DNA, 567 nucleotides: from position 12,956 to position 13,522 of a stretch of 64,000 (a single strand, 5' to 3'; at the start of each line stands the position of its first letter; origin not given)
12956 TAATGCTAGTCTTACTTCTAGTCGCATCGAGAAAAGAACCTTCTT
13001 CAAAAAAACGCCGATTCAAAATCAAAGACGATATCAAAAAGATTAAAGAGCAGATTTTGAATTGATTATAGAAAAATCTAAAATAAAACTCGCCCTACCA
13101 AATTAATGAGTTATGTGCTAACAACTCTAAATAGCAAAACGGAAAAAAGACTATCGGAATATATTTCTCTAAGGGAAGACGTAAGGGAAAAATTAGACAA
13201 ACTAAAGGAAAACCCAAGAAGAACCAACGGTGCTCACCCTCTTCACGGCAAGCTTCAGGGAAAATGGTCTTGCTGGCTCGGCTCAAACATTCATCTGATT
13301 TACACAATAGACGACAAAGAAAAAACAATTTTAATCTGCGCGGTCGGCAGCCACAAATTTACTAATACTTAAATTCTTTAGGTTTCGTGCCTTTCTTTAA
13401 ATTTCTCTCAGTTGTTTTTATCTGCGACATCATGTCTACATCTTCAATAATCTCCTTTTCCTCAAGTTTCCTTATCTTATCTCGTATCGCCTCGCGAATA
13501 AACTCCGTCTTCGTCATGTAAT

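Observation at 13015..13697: RelE/RHH cassette bracketed by ~50-nt direct repeats derived from the 3' end of a small gene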

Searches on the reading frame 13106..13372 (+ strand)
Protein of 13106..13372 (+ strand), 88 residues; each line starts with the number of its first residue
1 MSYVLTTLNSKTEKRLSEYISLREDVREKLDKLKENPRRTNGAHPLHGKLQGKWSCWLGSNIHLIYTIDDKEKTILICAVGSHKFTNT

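Call 6: search_protein_families(library=pfam, proteins=[window:13106-13372:+], max_evalue=1)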
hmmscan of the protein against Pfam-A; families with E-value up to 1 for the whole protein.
window:13106-13372:+ (88 aa): 4 families
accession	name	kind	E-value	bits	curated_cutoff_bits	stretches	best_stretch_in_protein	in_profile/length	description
PF15738.11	YafQ_toxin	-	1.4e-06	29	30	1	24-84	27-84/88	Bacterial toxin of type II toxin-antitoxin system, YafQ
PF05016.21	ParE_toxin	-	5e-05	24.2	23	1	14-84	12-86/89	ParE toxin of type II toxin-antitoxin system, parDE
PF06769.20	YoeB_toxin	-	0.0026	18.2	27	1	34-78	31-76/80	YoeB-like toxin of bacterial type II toxin-antitoxin system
PF15781.12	ParE-like_toxin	-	0.0037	17.6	28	1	9-84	7-80/87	ParE-like toxin of type II bacterial toxin-antitoxin system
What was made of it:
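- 13106..13372 (+): RelE/StbE-family toxin gene (88 aa). Carries His63 where the family has a near-invariant Arg. Pfam ParE_toxin 24.2 > 23, YafQ 29 < 30 (call 6).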

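Call 8: find_encoding_contigs(protein=window:13106-13372:+, flank=6000, max_places=10)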
Protein window:13106-13372:+ (88 aa): 1 contig read that carries it; 1 place shown.
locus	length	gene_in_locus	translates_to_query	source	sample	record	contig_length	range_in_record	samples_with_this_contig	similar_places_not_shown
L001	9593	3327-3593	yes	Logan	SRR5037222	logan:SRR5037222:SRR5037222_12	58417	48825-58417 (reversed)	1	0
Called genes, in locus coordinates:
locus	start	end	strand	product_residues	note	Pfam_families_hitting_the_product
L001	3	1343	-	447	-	?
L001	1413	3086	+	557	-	PF03485:Arg_tRNA_synt_N, PF00750:tRNA-synt_1d, PF05746:DALR_1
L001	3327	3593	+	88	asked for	PF15738:YafQ_toxin (weak)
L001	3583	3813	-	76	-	-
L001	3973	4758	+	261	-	-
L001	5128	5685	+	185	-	-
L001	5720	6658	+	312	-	-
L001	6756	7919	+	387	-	PF00149:Metallophos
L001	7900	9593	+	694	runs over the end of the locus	PF13175:AAA_15 (weak), PF13476:AAA_23, PF13555:AAA_29 (faint), PF02463:SMC_N (weak), PF13558:SbcC_Walker_B (faint)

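Call 29: find_homologous_proteins(query=window:13106-13372:+, max_evalue=0.001)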
Query window:13106-13372:+ (88 aa): 153 proteins with E <= 0.001 among 154 candidates; the best 120 are listed.
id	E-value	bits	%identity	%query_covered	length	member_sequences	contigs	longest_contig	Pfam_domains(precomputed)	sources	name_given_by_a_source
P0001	3.0e-53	195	100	100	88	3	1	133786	PF15738.12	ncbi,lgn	-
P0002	5.8e-42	159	77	100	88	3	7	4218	PF15738.12,PF05016.22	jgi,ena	-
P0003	1.0e-40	155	79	99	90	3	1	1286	PF15738.12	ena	-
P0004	1.2e-39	151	80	100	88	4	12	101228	PF15738.12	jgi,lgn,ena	-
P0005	8.1e-39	149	77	100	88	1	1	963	-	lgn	-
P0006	1.2e-38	148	72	100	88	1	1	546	-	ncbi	-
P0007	4.5e-38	146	74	100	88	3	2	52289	PF15738.12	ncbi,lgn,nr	ncbi:type II toxin-antitoxin system mRNA interferase toxin, RelE/StbE family [Candidatus Pacearchaeo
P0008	9.1e-38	145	75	100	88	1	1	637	PF15738.12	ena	-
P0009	3.0e-37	144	74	100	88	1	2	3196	PF15738.12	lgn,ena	-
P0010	3.7e-37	143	74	100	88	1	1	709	PF15738.12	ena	-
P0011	6.1e-37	143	77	98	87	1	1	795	PF15738.12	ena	-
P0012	1.2e-35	139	72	98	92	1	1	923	PF15738.12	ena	-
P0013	3.3e-35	137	75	94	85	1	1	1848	PF15738.12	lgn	-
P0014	4.6e-35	137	73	94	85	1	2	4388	PF15738.12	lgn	-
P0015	8.9e-35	136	71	97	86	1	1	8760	PF15738.12,PF05016.22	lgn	-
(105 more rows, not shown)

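Call 31: find_encoding_contigs(protein=P0004, flank=3000, max_places=8)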
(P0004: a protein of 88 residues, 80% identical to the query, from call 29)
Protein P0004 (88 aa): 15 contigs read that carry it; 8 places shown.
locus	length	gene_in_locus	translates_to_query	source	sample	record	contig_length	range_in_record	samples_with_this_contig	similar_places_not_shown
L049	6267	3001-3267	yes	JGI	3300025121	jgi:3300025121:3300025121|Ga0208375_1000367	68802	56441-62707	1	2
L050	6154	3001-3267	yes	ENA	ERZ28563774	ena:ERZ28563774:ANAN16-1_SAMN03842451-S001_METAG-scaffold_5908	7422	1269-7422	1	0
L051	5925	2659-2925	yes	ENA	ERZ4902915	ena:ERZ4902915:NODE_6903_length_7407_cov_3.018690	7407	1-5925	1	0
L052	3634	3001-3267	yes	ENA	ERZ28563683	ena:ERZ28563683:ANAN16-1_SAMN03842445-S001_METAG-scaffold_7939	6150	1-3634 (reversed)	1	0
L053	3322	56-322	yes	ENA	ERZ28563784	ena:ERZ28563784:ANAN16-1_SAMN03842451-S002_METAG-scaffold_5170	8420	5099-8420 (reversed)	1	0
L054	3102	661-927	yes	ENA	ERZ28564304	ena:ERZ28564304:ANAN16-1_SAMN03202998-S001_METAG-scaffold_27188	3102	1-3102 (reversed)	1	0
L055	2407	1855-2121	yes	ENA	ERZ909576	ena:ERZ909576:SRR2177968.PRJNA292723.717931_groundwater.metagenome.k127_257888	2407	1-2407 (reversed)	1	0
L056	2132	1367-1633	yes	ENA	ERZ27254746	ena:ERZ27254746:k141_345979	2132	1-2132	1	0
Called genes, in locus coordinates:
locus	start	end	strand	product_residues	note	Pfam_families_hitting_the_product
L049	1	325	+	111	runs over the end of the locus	PF01655:Ribosomal_L32e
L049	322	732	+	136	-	PF01280:Ribosomal_L19e, PF25476:Ribosomal_L19e_C (weak)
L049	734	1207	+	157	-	PF00861:Ribosomal_L18p (weak), PF17144:Ribosomal_L5e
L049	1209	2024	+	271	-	PF00333:Ribosomal_S5, PF03719:Ribosomal_S5_C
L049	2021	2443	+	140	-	PF00327:Ribosomal_L30 (weak)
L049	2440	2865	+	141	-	PF00828:Ribosomal_L27A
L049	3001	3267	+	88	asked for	PF15738:YafQ_toxin (weak)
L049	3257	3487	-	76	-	-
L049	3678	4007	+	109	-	-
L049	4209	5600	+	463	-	PF00344:SecY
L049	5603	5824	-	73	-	-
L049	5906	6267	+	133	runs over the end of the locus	-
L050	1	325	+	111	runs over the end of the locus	PF01655:Ribosomal_L32e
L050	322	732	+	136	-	PF01280:Ribosomal_L19e, PF25476:Ribosomal_L19e_C (weak)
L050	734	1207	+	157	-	PF00861:Ribosomal_L18p (weak), PF17144:Ribosomal_L5e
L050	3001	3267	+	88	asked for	PF15738:YafQ_toxin (weak)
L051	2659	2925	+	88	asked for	PF15738:YafQ_toxin (weak)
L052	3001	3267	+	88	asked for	PF15738:YafQ_toxin (weak)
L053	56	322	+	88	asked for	PF15738:YafQ_toxin (weak)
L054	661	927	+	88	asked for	PF15738:YafQ_toxin (weak)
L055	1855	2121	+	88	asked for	PF15738:YafQ_toxin (weak)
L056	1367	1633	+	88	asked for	PF15738:YafQ_toxin (weak)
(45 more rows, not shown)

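Call 32: find_encoding_contigs(protein=P0002, flank=3000, max_places=7)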
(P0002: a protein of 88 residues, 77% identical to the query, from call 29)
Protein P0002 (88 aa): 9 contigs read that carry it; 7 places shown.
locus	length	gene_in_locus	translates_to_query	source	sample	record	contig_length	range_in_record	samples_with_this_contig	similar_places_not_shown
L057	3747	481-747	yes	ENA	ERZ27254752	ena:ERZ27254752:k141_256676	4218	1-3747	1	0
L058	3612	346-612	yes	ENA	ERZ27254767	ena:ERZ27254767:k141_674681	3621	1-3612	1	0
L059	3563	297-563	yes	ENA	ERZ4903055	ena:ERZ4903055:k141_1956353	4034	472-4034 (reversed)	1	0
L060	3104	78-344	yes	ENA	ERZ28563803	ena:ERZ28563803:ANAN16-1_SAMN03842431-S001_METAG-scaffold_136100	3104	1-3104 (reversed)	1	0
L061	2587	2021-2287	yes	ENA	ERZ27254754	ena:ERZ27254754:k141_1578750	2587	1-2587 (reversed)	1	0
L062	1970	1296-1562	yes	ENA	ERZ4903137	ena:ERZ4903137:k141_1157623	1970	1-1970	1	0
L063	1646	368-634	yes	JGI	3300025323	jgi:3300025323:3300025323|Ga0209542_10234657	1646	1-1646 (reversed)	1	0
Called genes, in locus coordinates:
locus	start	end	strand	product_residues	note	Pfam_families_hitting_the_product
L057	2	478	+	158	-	?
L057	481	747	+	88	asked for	PF05016:ParE_toxin (weak), PF15738:YafQ_toxin (weak)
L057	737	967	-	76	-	-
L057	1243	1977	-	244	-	PF01909:NTP_transf_2 (faint), PF18765:Polbeta (weak)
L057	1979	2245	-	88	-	-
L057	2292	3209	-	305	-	-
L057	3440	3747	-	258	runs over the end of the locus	?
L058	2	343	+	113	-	?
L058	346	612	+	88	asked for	PF05016:ParE_toxin (weak), PF15738:YafQ_toxin (weak)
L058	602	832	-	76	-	-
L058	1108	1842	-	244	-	PF01909:NTP_transf_2 (faint), PF18765:Polbeta (weak)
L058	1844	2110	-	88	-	-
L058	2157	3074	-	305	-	-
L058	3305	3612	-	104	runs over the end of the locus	?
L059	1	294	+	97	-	?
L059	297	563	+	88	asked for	PF05016:ParE_toxin (weak), PF15738:YafQ_toxin (weak)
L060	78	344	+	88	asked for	PF05016:ParE_toxin (weak), PF15738:YafQ_toxin (weak)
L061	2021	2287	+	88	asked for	PF05016:ParE_toxin (weak), PF15738:YafQ_toxin (weak)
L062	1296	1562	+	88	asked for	PF05016:ParE_toxin (weak), PF15738:YafQ_toxin (weak)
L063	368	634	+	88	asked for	PF05016:ParE_toxin (weak), PF15738:YafQ_toxin (weak)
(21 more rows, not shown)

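Call 33: find_encoding_contigs(protein=P0007, flank=3000, max_places=4)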
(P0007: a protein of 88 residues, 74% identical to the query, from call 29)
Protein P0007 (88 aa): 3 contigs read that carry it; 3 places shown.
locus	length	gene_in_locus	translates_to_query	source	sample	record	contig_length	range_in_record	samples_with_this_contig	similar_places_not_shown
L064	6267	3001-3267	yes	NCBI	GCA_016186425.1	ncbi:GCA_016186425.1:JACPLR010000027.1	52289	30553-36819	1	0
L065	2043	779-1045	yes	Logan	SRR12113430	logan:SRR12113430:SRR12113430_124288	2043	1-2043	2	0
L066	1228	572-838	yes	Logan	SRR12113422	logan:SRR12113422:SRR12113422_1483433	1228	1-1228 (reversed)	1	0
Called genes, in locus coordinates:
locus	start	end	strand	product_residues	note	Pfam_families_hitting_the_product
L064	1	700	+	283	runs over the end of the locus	-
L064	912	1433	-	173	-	-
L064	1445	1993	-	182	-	-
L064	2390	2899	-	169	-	-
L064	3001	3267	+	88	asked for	PF15738:YafQ_toxin (weak)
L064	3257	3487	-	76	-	-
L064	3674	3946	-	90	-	PF05239:PRC (weak)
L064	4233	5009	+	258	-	-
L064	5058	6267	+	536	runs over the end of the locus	PF00270:DEAD, PF04851:ResIII, PF21210:RNA_helicase_helical, PF00271:Helicase_C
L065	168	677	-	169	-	-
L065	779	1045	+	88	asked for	PF15738:YafQ_toxin (weak)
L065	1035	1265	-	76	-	-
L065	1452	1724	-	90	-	PF05239:PRC (weak)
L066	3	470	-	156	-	?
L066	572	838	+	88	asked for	PF15738:YafQ_toxin (weak)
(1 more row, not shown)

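Call 41: search_protein_families(library=ncbifam, proteins=[window:13106-13372:+], max_evalue=0.1)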
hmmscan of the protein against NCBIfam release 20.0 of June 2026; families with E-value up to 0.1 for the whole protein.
window:13106-13372:+ (88 aa): 3 families
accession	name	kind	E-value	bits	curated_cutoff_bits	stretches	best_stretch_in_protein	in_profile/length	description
TIGR02385.1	RelE_StbE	subfamily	4.4e-08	33.5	27.9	1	18-84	17-85/88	type II toxin-antitoxin system mRNA interferase toxin, RelE/StbE family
TIGR00053.1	TIGR00053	subfamily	2e-06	28.3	87.25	1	25-84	27-88/92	YafQ family addiction module toxin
TIGR02116.1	toxin_Txe_YoeB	equivalog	0.00011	22.4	51.8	1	21-79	18-75/80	Txe/YoeB family addiction module toxin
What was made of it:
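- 13106..13372 (+): NCBIfam TIGR02385 33.5 bits > cutoff 27.9 (call 41).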

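Call 59: search_solved_structures(query=window:13106-13372:+, max_evalue=0.01, show_alignments=2)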
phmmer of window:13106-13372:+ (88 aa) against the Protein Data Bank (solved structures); distinct sequences matched with E-value up to 0.01: 4.
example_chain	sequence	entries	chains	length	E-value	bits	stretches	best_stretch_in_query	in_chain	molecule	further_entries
7v5y_E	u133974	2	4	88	0.00075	22.6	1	10-83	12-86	Putative mRNA interferase YoeB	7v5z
7v6w_F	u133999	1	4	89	0.00078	22.6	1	10-83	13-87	Putative mRNA interferase YoeB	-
4nrn_A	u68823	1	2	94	0.0067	19.6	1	43-84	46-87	metal-bound toxin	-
2otr_A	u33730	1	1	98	0.0073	19.5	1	43-84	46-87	Hypothetical protein HP0892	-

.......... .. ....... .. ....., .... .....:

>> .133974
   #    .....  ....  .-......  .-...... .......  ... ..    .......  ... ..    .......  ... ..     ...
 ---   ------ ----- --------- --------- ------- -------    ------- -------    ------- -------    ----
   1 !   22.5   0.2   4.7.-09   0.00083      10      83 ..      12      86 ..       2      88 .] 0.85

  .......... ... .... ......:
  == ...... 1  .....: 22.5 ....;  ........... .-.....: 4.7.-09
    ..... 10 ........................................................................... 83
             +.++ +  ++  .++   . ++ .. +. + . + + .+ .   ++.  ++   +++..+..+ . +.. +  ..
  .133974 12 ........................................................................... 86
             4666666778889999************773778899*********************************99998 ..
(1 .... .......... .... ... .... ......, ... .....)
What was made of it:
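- On RelE/StbE mRNA-interferase toxins (TIGR02385; Pfam ParE_toxin/YafQ/YoeB clan): It aligns with the 'hR-vvY' Arg of S. aureus YoeB (call 59).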

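Call 68: find_related_loci(query=A2, collection=viral_contigs, flank=3000)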
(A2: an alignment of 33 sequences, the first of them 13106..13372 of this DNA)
Query A2 (88 aa) in viral_contigs; peptide patterns used: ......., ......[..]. (x = any residue, [..] = any of these).
62 stretches matched a pattern, but none encodes a relative of the query by tblastn (E <= 1e-3).

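Call 69: search_dna_similar(query=window:13106-13372:+, collection=plasmids, mode=protein, max_evalue=0.001, max_rows=8)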
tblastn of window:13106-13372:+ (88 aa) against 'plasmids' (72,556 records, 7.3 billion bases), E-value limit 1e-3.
No match.
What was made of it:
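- No viral or plasmid copies (calls 68, 69).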

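Call 83: predict_structure(alignment_id=A2)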
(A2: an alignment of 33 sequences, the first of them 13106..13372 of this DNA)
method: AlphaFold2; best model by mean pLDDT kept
length: 88 residues; sequences in the alignment: 33
mean_pLDDT: 91.7   pTM: 0.81
mean pLDDT of the five models: 91.7, 90.8, 90.3, 90.2, 90.0
residues with pLDDT >= 90: 73; 70-90: 9; 50-70: 4; < 50: 2
segments of 3 or more residues with pLDDT < 50: none
pLDDT, mean of each block of 10 residues (from residue 1): 92 95 92 95 95 94 95 96 65
secondary structure, 60 per line:
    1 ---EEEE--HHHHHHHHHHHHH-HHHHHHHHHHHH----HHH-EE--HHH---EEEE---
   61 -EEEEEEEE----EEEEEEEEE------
elements in order: E4-7 H10-22 H24-35 E54-57 E62-69 E74-82
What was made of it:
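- On RelE/StbE mRNA-interferase toxins (TIGR02385; Pfam ParE_toxin/YafQ/YoeB clan): AF2 model pLDDT 91.7, pTM 0.81 (call 83).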

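Call 86: fold_search(model_id=the predicted structure, library=pdb)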
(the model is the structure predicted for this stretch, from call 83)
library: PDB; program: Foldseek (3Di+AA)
matches with E <= 10: 739; with E <= 0.001: 34
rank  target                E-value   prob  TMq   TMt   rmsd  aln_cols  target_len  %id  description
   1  7v6w_E                3.6e-06  1.00  0.75  0.75   2.8        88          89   25  Crystal structure of heterohexameric Sa2YoeB-Sa2YefM complex bound to 26bp-DNA (released 2021-12-15)
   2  7v5y_E                3.6e-06  1.00  0.73  0.74   3.0        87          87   25  Crystal structure of hexameric complex of Sa2YoeB-Sa2YefM toxin-antitoxin from Staphylococcus aureus (released 2021-12-15)
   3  3g5o_B                5.0e-06  1.00  0.75  0.80   2.5        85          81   24  The crystal structure of the toxin-antitoxin complex RelBE2 (Rv2865-2866) from Mycobacterium tuberculosis (released 2009-04-14)
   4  7v6w_F                9.6e-06  1.00  0.71  0.71   3.0        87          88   28  Crystal structure of heterohexameric Sa2YoeB-Sa2YefM complex bound to 26bp-DNA (released 2021-12-15)
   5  2khe_MODEL_1_A        1.3e-05  1.00  0.70  0.69   4.2        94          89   28  Solution Structure of the Bacterial Toxin Rele from Thermus Thermophilus HB8 (released 2010-03-31)
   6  6n90_B                1.4e-05  1.00  0.67  0.69   3.3        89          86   20  YoeB/ParE toxin from Agrobacterium tumefaciens (released 2019-11-06)
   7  6n90_A                1.7e-05  1.00  0.68  0.68   3.4        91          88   20  YoeB/ParE toxin from Agrobacterium tumefaciens (released 2019-11-06)
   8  2otr_MODEL_1_A        1.8e-05  1.00  0.63  0.62   4.4        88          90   24  Solution Structure of Conserved Hypothetical Protein HP0892 from Helicobacter pylori (released 2007-12-18)
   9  2a6r_C                2.0e-05  1.00  0.66  0.69   3.1        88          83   22  Crystal structure of YoeB under PEG condition (released 2005-08-23)
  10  6l8e_E                2.2e-05  1.00  0.73  0.73   2.9        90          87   18  Crystal structure of heterohexameric YoeB-YefM complex bound to 26bp-DNA (released 2020-09-02)
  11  9g12_B                2.7e-05  1.00  0.72  0.75   2.4        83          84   23  Mycobacterium tuberculosis RelBE1 toxin-antitoxin system; rv1247c (relB1 antitoxin), rv1246c (relE1 toxin) (released 2025-12-17)
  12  7bwf_A                2.9e-05  1.00  0.72  0.72   3.0        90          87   18  YoeB-YefM complex from Staphylococcus aureus (released 2020-05-20)
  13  3g5o_C                3.3e-05  1.00  0.76  0.77   2.2        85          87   24  The crystal structure of the toxin-antitoxin complex RelBE2 (Rv2865-2866) from Mycobacterium tuberculosis (released 2009-04-14)
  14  9lew_B                5.2e-05  1.00  0.67  0.66   3.1        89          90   18  The crystal structure of DinJ-YafQ complex from Vibrio cholerae (released 2025-07-30)
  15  9g12_A                6.4e-05  1.00  0.75  0.77   2.2        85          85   20  Mycobacterium tuberculosis RelBE1 toxin-antitoxin system; rv1247c (relB1 antitoxin), rv1246c (relE1 toxin) (released 2025-12-17)
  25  1wmi_A                2.5e-04  1.00  0.66  0.66   3.1        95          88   22  Crystal structure of archaeal RelE-RelB complex from Pyrococcus horikoshii OT3 (released 2005-03-15)
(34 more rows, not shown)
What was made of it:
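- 13106..13372 (+): AF2 pLDDT 91.7, Foldseek top hits YoeB/RelE at TM 0.66-0.76 (calls 83, 86).
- On RelE/StbE mRNA-interferase toxins (TIGR02385; Pfam ParE_toxin/YafQ/YoeB clan): Foldseek top hits are YoeB 7v6w, Mtb RelE2 3g5o, T. thermophilus RelE 2khe and P. horikoshii aRelE 1wmi, TM 0.66-0.76, prob 1.00 (call 86).
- (9) RelE passes TIGR02385 and has a RelE/YoeB fold (calls 41, 83, 86).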
